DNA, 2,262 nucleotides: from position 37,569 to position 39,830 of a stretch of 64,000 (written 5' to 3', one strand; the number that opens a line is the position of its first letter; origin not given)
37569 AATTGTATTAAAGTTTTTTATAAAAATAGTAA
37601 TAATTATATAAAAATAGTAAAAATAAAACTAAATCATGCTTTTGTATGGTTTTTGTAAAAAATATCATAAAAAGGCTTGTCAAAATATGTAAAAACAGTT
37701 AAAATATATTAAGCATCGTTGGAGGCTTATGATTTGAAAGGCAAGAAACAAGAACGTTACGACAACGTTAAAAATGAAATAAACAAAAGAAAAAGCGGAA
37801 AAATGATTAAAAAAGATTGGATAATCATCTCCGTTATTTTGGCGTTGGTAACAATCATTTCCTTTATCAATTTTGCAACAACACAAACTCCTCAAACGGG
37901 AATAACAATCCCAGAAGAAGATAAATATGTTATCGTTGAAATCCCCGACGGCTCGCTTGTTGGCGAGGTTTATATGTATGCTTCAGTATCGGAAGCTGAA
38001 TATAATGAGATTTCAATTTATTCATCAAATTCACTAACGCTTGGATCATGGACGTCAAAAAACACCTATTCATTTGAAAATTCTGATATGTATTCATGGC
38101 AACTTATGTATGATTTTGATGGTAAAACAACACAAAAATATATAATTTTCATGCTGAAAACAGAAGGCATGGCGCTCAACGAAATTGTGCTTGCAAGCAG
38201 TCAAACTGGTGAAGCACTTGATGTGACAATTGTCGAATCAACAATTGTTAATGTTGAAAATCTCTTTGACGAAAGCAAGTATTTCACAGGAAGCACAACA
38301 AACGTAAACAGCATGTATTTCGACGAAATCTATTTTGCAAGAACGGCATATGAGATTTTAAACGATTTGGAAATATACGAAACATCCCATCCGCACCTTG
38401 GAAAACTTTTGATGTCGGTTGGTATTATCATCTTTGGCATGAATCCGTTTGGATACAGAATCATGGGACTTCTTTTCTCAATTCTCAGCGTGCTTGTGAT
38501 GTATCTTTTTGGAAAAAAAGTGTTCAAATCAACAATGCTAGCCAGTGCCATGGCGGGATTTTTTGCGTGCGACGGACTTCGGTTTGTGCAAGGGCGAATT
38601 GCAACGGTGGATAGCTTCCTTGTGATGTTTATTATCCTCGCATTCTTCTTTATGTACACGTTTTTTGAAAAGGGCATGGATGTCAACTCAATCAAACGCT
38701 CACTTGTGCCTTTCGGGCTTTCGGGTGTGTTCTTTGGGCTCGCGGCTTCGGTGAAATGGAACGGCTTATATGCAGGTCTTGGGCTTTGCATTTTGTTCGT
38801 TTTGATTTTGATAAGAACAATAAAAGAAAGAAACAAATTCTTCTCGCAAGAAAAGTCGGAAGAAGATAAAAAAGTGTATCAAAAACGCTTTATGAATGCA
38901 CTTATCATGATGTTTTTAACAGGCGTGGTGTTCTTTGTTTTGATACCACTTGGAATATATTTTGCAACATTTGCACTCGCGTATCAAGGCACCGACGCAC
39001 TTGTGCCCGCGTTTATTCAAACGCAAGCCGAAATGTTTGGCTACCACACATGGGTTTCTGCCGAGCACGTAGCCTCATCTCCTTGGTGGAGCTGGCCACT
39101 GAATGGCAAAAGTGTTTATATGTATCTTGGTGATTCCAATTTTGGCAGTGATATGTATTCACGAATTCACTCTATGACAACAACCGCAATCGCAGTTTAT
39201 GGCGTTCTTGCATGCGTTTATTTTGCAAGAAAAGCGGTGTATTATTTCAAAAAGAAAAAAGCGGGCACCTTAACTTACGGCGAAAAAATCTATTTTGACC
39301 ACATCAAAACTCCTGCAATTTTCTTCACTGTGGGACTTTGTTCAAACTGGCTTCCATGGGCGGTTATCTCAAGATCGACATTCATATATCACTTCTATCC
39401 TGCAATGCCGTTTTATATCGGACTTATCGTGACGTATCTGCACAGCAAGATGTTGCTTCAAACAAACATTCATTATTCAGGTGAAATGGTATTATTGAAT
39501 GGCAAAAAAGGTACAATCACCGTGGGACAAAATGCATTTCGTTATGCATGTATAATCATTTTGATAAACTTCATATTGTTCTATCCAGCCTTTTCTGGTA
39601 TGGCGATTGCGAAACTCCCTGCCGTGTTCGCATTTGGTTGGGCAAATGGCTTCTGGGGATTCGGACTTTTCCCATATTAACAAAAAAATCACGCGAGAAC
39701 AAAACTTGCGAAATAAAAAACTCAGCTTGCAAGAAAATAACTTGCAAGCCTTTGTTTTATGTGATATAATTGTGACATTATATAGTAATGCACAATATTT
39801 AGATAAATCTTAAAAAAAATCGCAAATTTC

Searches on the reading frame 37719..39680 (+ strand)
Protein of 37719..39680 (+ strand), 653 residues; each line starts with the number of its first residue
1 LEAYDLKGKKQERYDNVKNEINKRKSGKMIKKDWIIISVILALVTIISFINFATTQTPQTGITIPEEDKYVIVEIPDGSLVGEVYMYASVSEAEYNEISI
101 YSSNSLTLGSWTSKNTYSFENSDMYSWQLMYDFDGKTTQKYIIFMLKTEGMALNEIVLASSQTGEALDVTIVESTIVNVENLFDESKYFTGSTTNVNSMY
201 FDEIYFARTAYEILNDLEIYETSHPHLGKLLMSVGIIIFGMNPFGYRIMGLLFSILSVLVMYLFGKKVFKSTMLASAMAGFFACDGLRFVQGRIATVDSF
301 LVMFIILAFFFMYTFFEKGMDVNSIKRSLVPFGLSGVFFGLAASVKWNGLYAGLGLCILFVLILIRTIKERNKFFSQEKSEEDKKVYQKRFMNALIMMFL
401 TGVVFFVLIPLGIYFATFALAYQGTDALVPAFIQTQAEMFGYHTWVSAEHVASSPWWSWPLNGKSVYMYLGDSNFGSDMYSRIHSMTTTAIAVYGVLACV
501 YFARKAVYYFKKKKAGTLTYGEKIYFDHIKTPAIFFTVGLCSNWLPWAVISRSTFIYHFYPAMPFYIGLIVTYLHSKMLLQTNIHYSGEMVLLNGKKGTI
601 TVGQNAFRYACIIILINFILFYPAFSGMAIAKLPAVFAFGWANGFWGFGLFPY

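Call 69: search_protein_families(library=pfam, proteins=[window:37719-39680:+], max_evalue=0.00001)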
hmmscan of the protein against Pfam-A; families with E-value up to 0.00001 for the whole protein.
window:37719-39680:+ (653 aa): 3 families
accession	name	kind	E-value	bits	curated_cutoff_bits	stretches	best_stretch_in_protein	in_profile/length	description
PF02366.24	PMT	-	4.4e-20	72.7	22.7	1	239-421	78-240/245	Dolichyl-phosphate-mannose-protein mannosyltransferase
PF16192.10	PMT_4TMC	-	1.4e-16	61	32.4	1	431-631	4-189/202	C-terminal four TMM region of protein-O-mannosyltransferase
PF13231.12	PMT_2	-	6.6e-11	43.1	26.1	1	223-371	1-141/160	Dolichyl-phosphate-mannose-protein mannosyltransferase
